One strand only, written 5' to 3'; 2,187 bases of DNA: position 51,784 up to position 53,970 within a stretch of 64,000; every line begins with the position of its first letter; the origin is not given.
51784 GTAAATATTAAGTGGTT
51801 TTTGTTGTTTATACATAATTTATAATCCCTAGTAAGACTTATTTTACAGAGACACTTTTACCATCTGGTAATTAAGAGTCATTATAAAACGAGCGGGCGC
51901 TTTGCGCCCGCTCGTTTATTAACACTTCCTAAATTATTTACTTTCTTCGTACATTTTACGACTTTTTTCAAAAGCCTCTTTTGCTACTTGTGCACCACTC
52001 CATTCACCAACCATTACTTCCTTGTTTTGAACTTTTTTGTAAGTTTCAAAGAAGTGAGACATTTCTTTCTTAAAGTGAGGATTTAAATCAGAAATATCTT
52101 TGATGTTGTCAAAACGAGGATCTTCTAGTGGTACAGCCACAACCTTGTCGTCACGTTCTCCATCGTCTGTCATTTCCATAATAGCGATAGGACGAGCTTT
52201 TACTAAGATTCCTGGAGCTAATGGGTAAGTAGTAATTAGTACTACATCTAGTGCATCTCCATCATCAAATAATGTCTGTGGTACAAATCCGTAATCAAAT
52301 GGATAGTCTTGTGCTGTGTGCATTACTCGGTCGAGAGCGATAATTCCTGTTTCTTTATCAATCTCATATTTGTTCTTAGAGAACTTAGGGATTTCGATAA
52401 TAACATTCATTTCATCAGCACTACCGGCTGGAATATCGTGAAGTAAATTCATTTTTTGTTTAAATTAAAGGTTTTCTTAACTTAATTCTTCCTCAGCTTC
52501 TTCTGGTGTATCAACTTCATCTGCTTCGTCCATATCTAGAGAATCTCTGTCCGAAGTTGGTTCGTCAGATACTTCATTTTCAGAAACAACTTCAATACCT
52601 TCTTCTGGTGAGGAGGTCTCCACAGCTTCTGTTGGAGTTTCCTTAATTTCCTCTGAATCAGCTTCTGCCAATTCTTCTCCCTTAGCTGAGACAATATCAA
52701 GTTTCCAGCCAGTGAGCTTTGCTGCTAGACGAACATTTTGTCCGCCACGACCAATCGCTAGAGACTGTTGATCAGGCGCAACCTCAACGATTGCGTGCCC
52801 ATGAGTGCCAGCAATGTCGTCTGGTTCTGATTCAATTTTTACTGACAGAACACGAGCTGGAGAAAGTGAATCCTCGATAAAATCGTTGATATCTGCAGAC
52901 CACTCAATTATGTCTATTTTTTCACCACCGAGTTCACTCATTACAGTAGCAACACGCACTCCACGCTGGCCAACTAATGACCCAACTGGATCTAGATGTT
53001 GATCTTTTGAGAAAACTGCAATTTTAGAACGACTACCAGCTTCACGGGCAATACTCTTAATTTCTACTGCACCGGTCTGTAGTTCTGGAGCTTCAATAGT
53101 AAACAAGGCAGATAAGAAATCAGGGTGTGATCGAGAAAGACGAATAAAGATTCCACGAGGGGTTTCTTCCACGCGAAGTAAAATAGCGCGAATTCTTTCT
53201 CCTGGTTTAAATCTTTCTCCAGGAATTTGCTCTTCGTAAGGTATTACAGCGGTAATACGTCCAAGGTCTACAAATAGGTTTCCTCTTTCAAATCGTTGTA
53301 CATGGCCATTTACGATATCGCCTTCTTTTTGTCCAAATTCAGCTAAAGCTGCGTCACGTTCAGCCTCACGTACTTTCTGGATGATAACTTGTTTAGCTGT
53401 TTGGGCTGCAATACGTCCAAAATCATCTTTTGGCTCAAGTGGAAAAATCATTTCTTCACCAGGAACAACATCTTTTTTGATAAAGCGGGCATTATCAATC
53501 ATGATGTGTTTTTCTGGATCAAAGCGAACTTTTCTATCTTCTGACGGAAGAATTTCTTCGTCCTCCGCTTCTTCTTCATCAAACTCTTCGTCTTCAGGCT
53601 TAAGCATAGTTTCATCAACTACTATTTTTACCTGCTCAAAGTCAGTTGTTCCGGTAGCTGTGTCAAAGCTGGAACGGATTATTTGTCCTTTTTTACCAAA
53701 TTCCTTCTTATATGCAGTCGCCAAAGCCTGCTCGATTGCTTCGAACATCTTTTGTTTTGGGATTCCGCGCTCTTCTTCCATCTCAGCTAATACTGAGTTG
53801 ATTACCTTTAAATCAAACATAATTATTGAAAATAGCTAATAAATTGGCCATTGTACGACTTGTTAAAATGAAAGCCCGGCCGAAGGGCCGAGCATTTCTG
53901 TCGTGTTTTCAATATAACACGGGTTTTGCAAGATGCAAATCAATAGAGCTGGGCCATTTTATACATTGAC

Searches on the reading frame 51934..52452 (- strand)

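Call 72: search_protein_families(library=pfam, proteins=[window:51934-52452:-], max_evalue=0.001)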
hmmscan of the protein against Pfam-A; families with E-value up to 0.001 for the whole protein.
window:51934-52452:- (172 aa): 1 family
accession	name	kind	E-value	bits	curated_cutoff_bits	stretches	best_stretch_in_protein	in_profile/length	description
PF00719.24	Pyrophosphatase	-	2.1e-56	190.4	23.5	1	17-168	1-152/153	Inorganic pyrophosphatase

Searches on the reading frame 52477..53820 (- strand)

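Call 72: search_protein_families(library=pfam, proteins=[window:52477-53820:-], max_evalue=0.001)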
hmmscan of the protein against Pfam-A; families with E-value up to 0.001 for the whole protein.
window:52477-53820:- (447 aa): 4 families
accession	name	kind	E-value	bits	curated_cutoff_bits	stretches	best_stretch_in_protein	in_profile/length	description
PF08529.16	NusA_N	-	7.4e-28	97.6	23.8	1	9-156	4-119/119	NusA N-terminal domain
PF13184.12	KH_5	-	1.7e-27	95.8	27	1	261-329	1-69/69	NusA-like KH domain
PF00575.29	S1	-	2.7e-09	37.7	22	1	165-226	3-71/74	S1 RNA binding domain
PF23095.1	KH_NusA_C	-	2.8e-05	24.5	34.2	1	343-390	1-48/59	Transcription termination/antitermination protein NusA, KH domain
